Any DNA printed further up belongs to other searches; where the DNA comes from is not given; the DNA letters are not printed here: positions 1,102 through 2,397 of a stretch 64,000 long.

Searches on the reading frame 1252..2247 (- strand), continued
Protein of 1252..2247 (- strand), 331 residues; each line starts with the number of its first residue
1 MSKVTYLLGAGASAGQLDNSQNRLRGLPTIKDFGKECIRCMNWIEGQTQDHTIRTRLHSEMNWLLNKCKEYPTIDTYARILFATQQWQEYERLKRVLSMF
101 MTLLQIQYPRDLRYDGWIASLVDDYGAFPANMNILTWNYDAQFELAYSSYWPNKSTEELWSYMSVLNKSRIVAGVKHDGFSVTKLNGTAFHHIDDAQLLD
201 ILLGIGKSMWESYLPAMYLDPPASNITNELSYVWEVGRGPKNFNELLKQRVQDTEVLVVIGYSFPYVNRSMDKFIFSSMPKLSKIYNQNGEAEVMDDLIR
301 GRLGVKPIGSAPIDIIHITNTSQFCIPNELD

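Call 73: search_protein_families(library=pfam, proteins=[L046:4087-5952:+, L050:5325-8045:+, L005:4478-5992:+, L005:7018-9480:+, L081:11241-12122:-, L083:11078-12217:+, L025:8785-9975:+, L010:11019-12197:+, L027:11031-12209:+, L019:11101-12285:+], max_evalue=0.001)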
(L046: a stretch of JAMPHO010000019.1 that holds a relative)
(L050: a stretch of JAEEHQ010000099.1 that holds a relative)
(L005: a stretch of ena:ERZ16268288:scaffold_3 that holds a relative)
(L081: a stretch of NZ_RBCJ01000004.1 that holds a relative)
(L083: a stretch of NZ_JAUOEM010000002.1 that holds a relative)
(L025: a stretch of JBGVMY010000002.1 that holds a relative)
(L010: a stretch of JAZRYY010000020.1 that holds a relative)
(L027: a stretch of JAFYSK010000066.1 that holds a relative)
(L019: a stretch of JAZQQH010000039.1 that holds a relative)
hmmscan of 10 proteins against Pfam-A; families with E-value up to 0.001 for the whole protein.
L046:4087-5952:+ (622 aa): 1 family
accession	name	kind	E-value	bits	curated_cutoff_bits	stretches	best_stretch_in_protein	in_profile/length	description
PF01555.25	N6_N4_Mtase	-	4.1e-40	138.5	26.7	1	74-425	1-215/221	DNA methylase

L050:5325-8045:+ (907 aa): 4 families
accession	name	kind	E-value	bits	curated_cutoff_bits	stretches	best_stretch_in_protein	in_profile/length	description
PF04851.21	ResIII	-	1.6e-20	74.1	22.5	1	62-241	17-163/164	Type III restriction enzyme, res subunit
PF18766.7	SWI2_SNF2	-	5.2e-09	36.5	26.7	1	162-290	94-206/221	SWI2/SNF2 ATPase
PF00271.37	Helicase_C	-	7.7e-06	26.6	23.5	1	323-422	18-108/110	Helicase conserved C-terminal domain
PF19778.5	RE_endonuc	-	2.2e-05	24.7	23.4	1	782-868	2-93/108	Endonuclease domain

L005:4478-5992:+ (505 aa): 2 families
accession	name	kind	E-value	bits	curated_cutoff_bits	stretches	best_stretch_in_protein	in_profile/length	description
PF07669.17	Eco57I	-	1.6e-37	129.7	25.3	1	95-268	2-171/171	Eco57I restriction-modification methylase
PF02384.22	N6_Mtase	-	0.00043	20.1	20.4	0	164-200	113-138/311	N-6 DNA Methylase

L005:7018-9480:+ (821 aa): 3 families
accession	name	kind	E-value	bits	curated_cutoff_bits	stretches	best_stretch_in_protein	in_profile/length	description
PF10544.15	T5orf172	-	4.1e-11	43.7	20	1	15-107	2-100/101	T5orf172 domain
PF13455.12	MUG113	-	1.6e-07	32.3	22.3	1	28-106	1-72/73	Meiotically up-regulated gene 113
PF04851.21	ResIII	-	4.3e-05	23.9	22.5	1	121-274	2-147/164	Type III restriction enzyme, res subunit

L081:11241-12122:- (294 aa): 5 families
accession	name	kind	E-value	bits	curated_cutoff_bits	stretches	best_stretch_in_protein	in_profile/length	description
PF00106.31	adh_short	-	3e-44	151.3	26.6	1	9-194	1-188/195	short chain dehydrogenase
PF13561.12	adh_short_C2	-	9e-32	111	27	1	15-221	1-210/236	Enoyl-(Acyl carrier protein) reductase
PF08659.16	KR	-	6.2e-17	62.5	22.6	1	11-171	3-165/180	KR domain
PF01370.27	Epimerase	-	1.4e-06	28.3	20.9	1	11-173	1-160/240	NAD dependent epimerase/dehydratase family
PF16363.11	GDP_Man_Dehyd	-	0.0005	20.1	27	0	13-126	2-114/332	GDP-mannose 4,6 dehydratase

L083:11078-12217:+ (380 aa): 2 families
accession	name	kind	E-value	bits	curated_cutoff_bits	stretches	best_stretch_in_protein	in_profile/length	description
PF19351.4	DUF5929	-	4.7e-107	357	27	1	160-380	1-222/222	Domain of unknown function (DUF5929)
PF04326.19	SLFN_AlbA_2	-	4.5e-14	53.4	25.3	1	20-146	1-115/118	Schlafen, AlbA_2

L025:8785-9975:+ (397 aa): 3 families
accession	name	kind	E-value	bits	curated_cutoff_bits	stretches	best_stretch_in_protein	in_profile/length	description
PF01555.25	N6_N4_Mtase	-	7.4e-54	183.5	26.7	1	29-243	1-218/221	DNA methylase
PF01170.24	UPF0020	-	0.00043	20.5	22.3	0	201-242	23-64/197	RMKL-like, methyltransferase domain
PF03602.21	Cons_hypoth95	-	0.00062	19.9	24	0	8-39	91-124/182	Conserved hypothetical protein 95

L010:11019-12197:+ (393 aa): 1 family
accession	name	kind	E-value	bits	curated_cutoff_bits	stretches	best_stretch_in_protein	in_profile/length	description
PF18928.5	DUF5677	-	0.00054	20.5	27.1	0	42-143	6-114/166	Family of unknown function (DUF5677)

L027:11031-12209:+ (393 aa): 0 families

L019:11101-12285:+ (395 aa): 6 families
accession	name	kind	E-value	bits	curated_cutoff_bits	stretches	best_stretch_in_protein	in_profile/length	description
PF13304.12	AAA_21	-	2.2e-17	64.5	27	2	276-340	240-304/304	AAA domain, putative AbiEii toxin, Type IV TA system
PF13175.12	AAA_15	-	3e-15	57.2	32.1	1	1-133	1-92/374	AAA ATPase domain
PF02463.25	SMC_N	-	6.2e-11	42.6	40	1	1-45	1-50/220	RecF/RecN/SMC N terminal domain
PF13476.12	AAA_23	-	4.9e-08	34.3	27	1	4-145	1-132/201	AAA domain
PF00005.33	ABC_tran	-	3.4e-05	24.9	25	1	14-56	4-48/137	ABC transporter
PF11398.14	DUF2813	-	6.6e-05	22.9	21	1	2-43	3-44/372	Protein of unknown function (DUF2813)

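Call 85: search_dna_similar(query=window:1252-2247:-, collection=plasmids, mode=protein, max_evalue=1, max_rows=30)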
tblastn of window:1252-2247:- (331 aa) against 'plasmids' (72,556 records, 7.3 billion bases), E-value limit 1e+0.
No match.

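Call 86: search_dna_similar(query=window:1252-2247:-, collection=phages, mode=protein, max_evalue=1, max_rows=15)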
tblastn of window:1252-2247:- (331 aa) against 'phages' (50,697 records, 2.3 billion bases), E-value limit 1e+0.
Records with a match: 3; places in all: 3; records where one place covers at least 80% of the query: 3.
Best place of each record, by identity: <60% 3.
By first word of the organism name: Leptospira 3.
By host as written in the record: Homo sapiens 2; Leptospira inadai M34/99 serogroup Lyme 1.
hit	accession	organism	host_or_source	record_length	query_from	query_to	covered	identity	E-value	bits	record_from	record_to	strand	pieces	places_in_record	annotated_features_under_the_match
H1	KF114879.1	Leptospira phage vB_LbrZ_5399-LE1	Homo sapiens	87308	4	330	99%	26.2%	3e-14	79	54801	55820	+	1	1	hypothetical protein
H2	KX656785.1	Leptospira phage Lin_34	Leptospira inadai M34/99 serogroup Lyme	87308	4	330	99%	26.2%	3e-14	79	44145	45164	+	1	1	record has no annotation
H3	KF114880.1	Leptospira phage vB_LinZ_10-LE1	Homo sapiens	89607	4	330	99%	26.2%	3e-14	79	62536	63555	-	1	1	hypothetical protein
